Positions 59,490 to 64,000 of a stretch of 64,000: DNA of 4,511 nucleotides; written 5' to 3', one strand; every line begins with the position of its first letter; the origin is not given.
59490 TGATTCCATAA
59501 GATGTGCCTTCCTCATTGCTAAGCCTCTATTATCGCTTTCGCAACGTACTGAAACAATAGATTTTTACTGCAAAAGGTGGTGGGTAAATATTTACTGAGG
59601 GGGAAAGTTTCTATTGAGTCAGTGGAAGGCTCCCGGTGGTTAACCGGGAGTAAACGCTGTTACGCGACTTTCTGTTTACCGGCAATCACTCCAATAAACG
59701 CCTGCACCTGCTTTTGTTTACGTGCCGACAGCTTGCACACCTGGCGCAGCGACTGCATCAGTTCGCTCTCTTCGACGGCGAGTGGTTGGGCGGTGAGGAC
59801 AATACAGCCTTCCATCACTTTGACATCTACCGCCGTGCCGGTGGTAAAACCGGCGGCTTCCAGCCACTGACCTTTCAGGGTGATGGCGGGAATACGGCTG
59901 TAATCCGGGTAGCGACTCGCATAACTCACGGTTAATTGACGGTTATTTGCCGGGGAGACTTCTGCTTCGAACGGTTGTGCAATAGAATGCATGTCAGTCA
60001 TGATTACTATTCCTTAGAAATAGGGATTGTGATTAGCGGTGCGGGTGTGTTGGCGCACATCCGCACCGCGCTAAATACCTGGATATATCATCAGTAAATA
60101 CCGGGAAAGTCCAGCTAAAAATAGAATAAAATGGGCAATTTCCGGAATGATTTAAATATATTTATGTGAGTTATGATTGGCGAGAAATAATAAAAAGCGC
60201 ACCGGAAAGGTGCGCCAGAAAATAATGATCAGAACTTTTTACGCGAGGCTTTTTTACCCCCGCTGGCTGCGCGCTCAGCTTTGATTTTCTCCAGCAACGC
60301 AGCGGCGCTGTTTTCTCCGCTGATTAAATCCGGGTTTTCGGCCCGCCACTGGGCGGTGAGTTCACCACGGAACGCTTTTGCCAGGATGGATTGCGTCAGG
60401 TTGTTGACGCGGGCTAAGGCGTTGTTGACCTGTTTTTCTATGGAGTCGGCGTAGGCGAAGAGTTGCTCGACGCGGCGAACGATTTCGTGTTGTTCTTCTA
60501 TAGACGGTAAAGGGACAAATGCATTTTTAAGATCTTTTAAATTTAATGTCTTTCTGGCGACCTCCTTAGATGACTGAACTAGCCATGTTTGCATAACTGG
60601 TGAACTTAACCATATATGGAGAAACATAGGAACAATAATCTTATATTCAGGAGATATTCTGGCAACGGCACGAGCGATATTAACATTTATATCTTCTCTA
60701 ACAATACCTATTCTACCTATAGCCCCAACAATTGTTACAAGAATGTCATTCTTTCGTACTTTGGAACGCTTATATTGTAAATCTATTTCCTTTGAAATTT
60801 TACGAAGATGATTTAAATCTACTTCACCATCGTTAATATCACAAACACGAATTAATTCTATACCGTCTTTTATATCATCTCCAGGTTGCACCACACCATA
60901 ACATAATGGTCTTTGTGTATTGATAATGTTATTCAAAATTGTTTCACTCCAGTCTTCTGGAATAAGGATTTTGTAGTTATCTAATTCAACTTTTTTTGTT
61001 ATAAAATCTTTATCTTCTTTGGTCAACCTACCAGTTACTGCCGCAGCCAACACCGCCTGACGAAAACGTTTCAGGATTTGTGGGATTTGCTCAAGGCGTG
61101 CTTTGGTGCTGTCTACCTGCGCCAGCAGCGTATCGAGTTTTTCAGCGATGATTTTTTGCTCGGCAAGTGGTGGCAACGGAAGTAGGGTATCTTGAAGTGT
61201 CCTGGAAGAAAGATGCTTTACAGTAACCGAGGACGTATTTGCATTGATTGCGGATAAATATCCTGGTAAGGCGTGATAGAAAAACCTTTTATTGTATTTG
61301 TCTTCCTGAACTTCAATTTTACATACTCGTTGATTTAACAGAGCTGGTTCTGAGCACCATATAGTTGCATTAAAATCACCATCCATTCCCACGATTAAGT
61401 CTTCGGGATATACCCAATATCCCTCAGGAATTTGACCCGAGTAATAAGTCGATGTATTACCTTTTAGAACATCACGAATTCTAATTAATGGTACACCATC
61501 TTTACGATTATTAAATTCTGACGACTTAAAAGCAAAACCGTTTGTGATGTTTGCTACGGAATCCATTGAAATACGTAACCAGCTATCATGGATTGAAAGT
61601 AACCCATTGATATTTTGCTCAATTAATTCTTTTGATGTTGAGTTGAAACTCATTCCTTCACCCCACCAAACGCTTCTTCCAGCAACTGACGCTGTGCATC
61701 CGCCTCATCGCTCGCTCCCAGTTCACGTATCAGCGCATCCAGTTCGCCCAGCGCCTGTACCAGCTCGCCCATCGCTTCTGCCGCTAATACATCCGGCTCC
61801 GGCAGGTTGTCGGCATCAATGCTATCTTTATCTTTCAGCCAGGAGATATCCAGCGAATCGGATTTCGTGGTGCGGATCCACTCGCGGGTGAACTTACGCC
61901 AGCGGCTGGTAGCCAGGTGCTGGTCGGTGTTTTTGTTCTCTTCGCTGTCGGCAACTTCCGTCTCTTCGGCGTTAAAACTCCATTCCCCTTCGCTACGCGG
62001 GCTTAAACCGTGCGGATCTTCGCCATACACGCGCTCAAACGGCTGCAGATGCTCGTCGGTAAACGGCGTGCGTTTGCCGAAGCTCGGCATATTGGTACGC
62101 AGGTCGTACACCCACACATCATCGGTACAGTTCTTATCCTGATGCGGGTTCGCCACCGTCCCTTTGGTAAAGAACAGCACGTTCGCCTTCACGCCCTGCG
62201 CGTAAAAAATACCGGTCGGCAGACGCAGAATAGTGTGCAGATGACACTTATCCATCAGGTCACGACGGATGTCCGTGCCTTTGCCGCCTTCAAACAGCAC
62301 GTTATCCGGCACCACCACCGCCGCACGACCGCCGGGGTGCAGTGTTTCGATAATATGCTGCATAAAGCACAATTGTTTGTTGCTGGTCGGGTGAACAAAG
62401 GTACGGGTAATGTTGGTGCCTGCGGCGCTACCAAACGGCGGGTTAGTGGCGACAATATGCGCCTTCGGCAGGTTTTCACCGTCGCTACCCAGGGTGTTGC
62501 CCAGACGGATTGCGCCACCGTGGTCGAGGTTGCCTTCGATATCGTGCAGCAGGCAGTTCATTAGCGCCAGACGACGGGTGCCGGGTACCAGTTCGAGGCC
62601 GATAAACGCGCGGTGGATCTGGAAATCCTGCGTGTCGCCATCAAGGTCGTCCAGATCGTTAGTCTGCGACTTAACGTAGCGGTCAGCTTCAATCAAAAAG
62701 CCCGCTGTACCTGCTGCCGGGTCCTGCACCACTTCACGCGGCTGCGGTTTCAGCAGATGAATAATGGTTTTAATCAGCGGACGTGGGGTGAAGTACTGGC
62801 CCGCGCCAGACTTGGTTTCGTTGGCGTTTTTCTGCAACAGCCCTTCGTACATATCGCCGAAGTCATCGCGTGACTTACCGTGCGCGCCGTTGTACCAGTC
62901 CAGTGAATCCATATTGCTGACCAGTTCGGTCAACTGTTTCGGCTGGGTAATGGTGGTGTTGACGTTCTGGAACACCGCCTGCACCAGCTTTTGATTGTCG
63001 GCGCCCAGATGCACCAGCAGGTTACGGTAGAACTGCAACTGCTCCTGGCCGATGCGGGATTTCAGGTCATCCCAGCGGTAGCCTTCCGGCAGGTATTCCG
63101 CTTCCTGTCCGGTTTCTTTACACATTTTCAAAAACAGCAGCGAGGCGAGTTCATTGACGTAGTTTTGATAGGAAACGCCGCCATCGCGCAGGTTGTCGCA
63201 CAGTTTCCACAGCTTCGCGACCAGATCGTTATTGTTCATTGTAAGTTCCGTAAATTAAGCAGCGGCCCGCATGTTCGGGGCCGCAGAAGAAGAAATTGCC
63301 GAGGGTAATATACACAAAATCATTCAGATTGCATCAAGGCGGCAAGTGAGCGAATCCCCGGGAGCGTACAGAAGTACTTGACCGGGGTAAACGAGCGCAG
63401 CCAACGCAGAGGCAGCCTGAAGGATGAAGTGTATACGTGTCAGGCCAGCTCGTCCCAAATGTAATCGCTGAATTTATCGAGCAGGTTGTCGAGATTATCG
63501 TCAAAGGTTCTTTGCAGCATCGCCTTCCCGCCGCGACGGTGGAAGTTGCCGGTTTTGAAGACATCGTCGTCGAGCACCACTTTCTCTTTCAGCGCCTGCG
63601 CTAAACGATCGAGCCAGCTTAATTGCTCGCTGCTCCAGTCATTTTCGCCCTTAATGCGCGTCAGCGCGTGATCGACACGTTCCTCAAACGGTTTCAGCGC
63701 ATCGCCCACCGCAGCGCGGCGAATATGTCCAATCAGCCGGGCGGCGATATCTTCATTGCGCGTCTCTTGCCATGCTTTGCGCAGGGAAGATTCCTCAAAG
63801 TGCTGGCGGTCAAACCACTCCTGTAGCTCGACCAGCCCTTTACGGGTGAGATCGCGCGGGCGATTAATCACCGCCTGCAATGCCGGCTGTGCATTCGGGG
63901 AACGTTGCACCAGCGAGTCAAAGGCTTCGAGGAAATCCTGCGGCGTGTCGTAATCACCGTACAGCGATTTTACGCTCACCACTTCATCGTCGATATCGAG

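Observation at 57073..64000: Defence-island context: McrBC, SymE/SymR and type I R-M directly adjoin the candidate operon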

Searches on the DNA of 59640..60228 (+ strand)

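Call 42: search_dna_similar(query=window:59640-60228:+, collection=ecoli_genomes, mode=distant, max_rows=25, rows=spread)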
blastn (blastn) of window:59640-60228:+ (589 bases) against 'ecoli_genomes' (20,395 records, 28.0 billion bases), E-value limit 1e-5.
Records with a match: 2872; places in all: 2878; records where one place covers at least 80% of the query: 907.
Genomes with a match: 2872 of 5426; with a place that covers at least 80% of the query: 907. Places per genome that has any: lowest 1, median 1, highest 2. On chromosomes: 2877 places; on plasmids: 1.
Best place of each record, by identity: >=99% 106; 95-99% 1236; 90-95% 1512; 80-90% 18.
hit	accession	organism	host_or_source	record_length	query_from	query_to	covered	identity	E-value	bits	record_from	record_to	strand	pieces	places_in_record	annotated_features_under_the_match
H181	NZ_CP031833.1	Escherichia coli strain 2452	Homo sapiens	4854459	1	589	100%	99.8%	0e+0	1058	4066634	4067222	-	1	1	symE: endoribonuclease SymE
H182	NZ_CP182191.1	Escherichia coli strain EC24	pig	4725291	1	589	100%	96.1%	0e+0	959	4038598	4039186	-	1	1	symE: endoribonuclease SymE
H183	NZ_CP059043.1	Escherichia coli strain SY3626C1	chicken meat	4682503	1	588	100%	95.1%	0e+0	930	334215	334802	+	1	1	symE: endoribonuclease SymE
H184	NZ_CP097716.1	Escherichia coli strain MS1718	Chicken blood (Gallus gallus)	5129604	1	588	100%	95.1%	0e+0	930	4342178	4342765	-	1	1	symE: endoribonuclease SymE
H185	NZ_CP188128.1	Escherichia coli strain TUM22153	Laboratory developed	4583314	1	588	100%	95.1%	0e+0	930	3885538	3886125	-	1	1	symE: endoribonuclease SymE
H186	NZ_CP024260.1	Escherichia coli strain F5656C1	missing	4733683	25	589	96%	95.2%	0e+0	896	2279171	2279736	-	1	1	symE: endoribonuclease SymE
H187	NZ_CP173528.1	Escherichia coli strain 98210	Homo sapiens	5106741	25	589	96%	94.7%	0e+0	883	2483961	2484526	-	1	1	symE: endoribonuclease SymE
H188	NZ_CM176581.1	Escherichia coli strain cS108a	Homo sapiens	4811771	25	589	96%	94.7%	0e+0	883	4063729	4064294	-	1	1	symE: endoribonuclease SymE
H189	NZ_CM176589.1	Escherichia coli strain cM8a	Homo sapiens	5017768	25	493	80%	94.7%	0e+0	728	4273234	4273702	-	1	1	symE: endoribonuclease SymE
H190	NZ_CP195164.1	Escherichia coli strain G47-1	Homo sapiens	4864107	25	483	78%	95.4%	0e+0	728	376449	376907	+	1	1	symE: endoribonuclease SymE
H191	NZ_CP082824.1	Escherichia coli strain SCAID URN1-2021 (19/278)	Homo sapiens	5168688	25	483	78%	95.4%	0e+0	734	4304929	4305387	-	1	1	symE: endoribonuclease SymE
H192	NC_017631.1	Escherichia coli ABU 83972 strain ABU 83972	Homo sapiens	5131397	25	483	78%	95.2%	0e+0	729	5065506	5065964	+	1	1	symE: endoribonuclease SymE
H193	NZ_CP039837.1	Escherichia coli O55:H7 strain USDA5905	Food (meat)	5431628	25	483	78%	95.0%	0e+0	725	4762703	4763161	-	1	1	symE: endoribonuclease SymE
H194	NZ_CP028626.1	Escherichia coli strain 137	cattle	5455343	25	483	78%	95.0%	0e+0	725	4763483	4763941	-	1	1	symE: endoribonuclease SymE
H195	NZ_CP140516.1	Escherichia coli strain PNUSAE151638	Homo sapiens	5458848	25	483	78%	95.0%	0e+0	725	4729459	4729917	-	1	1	symE: endoribonuclease SymE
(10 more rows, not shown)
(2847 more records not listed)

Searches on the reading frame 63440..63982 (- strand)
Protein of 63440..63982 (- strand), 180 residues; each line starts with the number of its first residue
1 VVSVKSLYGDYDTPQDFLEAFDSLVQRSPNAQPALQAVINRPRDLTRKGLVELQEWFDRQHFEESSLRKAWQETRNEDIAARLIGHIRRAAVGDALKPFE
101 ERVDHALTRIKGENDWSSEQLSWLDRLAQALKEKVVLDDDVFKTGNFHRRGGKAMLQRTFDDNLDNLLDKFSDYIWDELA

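Call 5: search_protein_families(library=padloc, proteins=[window:63440-63982:-])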
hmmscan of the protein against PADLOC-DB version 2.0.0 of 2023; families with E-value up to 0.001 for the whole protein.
window:63440-63982:- (180 aa): 1 family
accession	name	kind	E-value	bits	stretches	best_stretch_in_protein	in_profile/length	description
PDLC03042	REase_I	-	1.9e-122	407.7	1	2-180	992-1170/1170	Type I restriction enzyme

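Call 6: search_protein_families(library=pfam, proteins=[window:63440-63982:-])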
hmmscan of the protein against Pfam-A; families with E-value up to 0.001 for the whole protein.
window:63440-63982:- (180 aa): 1 family
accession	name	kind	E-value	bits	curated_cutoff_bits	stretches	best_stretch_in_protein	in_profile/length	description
PF08463.15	EcoEI_R_C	-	1.3e-32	113.6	24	1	15-176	1-163/163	EcoEI R protein C-terminal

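Call 47: search_protein_families(library=ncbifam, proteins=[window:63440-63982:-], max_evalue=1e-10)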
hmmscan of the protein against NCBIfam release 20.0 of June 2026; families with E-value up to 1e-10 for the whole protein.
window:63440-63982:- (180 aa): 1 family
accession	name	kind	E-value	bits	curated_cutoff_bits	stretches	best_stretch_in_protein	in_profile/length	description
NF008521.0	PRK11448.1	equivalog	1.8e-79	268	729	1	2-179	945-1122/1123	type I restriction-modification system endonuclease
